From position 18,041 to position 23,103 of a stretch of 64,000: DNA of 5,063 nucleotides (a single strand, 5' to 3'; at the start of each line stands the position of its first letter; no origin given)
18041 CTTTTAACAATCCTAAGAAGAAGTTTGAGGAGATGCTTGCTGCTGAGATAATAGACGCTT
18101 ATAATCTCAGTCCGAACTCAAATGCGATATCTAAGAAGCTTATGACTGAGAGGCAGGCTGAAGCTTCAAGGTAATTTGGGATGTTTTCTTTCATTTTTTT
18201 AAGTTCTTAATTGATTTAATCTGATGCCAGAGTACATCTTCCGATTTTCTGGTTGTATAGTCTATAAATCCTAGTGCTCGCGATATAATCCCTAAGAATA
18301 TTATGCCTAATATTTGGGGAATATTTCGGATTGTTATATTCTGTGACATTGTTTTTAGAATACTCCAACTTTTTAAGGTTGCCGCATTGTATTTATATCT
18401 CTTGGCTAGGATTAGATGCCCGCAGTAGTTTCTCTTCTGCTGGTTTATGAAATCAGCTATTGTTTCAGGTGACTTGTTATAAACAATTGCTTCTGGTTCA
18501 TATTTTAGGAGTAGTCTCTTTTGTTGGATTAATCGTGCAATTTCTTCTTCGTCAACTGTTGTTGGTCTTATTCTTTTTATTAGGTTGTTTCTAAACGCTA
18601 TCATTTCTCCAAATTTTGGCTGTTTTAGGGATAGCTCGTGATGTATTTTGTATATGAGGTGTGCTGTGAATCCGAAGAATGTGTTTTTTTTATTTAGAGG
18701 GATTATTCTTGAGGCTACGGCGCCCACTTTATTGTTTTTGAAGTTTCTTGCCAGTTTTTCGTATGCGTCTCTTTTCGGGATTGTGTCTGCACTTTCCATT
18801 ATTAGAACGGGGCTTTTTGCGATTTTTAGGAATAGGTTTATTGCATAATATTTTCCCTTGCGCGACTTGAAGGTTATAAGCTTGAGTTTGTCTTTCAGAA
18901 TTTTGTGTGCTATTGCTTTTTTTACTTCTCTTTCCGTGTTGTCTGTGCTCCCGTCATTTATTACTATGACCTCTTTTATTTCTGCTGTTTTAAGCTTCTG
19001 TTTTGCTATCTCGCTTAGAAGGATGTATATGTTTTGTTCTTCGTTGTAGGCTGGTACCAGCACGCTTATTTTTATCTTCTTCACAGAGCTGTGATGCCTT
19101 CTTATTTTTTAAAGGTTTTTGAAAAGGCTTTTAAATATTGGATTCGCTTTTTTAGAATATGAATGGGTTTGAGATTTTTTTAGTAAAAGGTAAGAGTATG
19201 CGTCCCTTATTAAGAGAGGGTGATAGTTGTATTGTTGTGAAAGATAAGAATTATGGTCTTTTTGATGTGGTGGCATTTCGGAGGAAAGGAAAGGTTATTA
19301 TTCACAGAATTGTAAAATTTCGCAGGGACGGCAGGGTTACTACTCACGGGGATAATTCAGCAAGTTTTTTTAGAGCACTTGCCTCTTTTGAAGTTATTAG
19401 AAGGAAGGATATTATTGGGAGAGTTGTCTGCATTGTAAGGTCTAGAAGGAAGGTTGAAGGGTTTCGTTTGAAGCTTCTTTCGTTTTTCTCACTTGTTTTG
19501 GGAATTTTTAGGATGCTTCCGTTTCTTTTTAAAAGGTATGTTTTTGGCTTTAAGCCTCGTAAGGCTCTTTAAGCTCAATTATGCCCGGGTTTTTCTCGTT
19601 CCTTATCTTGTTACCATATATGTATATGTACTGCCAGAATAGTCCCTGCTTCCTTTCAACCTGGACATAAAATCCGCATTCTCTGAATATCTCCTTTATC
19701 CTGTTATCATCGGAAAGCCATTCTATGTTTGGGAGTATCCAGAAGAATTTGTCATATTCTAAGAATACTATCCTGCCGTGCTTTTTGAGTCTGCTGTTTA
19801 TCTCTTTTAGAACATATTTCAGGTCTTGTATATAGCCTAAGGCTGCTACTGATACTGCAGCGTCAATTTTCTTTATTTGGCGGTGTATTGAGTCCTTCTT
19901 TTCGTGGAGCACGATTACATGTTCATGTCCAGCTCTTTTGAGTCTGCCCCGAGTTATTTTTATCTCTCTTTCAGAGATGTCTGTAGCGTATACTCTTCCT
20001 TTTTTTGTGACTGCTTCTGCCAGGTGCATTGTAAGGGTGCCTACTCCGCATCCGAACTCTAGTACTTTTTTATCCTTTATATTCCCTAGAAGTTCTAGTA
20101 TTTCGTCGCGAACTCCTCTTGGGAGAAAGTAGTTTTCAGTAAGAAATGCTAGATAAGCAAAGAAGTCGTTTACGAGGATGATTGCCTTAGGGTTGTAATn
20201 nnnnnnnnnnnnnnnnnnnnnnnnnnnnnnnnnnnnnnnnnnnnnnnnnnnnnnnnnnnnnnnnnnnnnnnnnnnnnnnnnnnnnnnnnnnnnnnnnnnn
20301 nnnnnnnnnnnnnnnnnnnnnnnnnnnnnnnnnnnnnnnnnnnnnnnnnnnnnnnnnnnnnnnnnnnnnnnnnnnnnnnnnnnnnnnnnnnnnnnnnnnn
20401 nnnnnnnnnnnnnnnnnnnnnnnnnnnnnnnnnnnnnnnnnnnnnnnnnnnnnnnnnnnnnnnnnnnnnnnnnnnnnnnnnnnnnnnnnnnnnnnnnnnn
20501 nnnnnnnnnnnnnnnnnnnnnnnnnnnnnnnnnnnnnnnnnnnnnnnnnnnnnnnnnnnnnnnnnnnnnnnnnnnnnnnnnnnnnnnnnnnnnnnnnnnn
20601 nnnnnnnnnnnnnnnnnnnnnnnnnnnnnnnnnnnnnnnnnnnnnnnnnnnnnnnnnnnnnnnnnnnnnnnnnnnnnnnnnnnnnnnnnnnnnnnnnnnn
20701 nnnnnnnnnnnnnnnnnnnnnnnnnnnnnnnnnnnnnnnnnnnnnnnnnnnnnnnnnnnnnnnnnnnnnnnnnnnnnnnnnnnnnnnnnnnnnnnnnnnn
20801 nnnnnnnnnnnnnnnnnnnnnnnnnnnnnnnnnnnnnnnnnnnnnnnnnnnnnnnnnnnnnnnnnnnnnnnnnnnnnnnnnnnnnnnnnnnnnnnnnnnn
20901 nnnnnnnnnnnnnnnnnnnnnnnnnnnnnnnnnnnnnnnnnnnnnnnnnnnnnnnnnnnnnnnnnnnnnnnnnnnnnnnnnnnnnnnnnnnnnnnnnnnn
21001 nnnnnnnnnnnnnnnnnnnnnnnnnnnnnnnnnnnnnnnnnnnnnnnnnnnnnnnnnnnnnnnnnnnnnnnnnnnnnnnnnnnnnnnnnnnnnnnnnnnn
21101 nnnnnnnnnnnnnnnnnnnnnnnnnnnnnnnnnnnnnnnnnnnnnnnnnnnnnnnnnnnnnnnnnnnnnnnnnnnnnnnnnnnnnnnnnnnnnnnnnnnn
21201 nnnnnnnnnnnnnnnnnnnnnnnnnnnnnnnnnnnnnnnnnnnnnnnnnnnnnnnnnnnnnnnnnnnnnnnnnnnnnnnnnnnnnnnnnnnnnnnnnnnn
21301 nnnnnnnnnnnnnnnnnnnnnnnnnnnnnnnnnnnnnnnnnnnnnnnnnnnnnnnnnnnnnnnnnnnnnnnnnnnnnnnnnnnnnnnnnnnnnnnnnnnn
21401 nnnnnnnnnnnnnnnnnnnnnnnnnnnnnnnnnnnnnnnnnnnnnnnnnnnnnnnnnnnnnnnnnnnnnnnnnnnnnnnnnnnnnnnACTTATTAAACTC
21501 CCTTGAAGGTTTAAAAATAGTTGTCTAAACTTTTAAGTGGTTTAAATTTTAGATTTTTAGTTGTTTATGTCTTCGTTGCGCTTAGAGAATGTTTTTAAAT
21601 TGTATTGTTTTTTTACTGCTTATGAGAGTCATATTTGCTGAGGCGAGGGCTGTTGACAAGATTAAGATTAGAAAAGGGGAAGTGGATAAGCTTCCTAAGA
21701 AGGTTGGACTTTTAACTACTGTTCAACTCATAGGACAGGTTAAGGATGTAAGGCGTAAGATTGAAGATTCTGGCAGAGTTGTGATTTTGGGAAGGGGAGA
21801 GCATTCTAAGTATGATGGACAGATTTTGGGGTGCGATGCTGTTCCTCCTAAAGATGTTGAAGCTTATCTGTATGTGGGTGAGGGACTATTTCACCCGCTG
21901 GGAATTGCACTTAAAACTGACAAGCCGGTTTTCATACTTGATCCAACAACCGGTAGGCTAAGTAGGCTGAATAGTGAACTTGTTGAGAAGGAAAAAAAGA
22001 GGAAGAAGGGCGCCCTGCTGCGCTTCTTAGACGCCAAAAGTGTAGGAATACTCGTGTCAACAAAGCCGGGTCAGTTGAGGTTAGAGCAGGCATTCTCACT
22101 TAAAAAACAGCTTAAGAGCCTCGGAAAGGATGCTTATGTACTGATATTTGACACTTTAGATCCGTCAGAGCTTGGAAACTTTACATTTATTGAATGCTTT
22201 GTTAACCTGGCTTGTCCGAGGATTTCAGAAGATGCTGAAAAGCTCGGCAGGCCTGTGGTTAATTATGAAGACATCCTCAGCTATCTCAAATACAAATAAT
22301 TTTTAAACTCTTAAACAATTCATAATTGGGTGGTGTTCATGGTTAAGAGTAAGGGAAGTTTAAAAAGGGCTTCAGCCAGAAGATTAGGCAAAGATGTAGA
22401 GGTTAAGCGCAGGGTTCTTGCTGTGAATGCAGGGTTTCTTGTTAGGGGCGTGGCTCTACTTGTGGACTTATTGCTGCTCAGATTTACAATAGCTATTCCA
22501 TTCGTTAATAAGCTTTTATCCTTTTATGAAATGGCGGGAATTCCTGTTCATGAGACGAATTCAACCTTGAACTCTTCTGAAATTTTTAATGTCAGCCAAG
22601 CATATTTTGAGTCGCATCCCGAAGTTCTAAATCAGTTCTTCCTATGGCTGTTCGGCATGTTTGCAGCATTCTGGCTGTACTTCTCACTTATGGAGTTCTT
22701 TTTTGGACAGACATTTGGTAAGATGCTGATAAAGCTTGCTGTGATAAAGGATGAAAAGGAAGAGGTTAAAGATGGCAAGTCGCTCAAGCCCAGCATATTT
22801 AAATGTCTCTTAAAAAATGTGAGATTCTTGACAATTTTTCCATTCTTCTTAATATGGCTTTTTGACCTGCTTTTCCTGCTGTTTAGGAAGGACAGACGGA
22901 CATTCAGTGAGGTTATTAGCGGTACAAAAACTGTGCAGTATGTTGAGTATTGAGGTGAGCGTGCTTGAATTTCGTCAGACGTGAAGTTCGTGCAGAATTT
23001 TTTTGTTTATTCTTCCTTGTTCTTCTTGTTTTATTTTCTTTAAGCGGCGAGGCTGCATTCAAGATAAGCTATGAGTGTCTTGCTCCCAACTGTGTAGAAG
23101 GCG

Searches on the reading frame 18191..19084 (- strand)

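Call 81: search_protein_families(library=pfam, proteins=[window:18191-19084:-], max_evalue=0.01)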
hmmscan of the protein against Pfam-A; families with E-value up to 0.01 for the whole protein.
window:18191-19084:- (297 aa): 4 families
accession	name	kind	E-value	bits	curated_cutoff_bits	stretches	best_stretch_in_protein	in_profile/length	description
PF00535.33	Glycos_transf_2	-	2e-24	86.9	23.3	1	7-138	1-126/168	Glycosyl transferase family 2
PF13641.12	Glyco_tranf_2_3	-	3.2e-10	40.9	27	1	6-222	3-230/230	Glycosyltransferase like family 2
PF13632.12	Glyco_trans_2_3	-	1.1e-08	35.5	27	1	99-238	7-165/198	Glycosyl transferase family group 2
PF10111.15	Glyco_tranf_2_2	-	1.2e-06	28.7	27.3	1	7-135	1-131/276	Glycosyltransferase like family 2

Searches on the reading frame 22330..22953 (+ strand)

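Call 81: search_protein_families(library=pfam, proteins=[window:22330-22953:+], max_evalue=0.01)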
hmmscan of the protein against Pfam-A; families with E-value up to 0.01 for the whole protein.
window:22330-22953:+ (207 aa): 1 family
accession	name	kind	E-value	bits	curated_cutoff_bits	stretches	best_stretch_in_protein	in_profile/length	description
PF06271.18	RDD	-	1.6e-12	48.4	24.1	1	34-192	2-131/137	RDD family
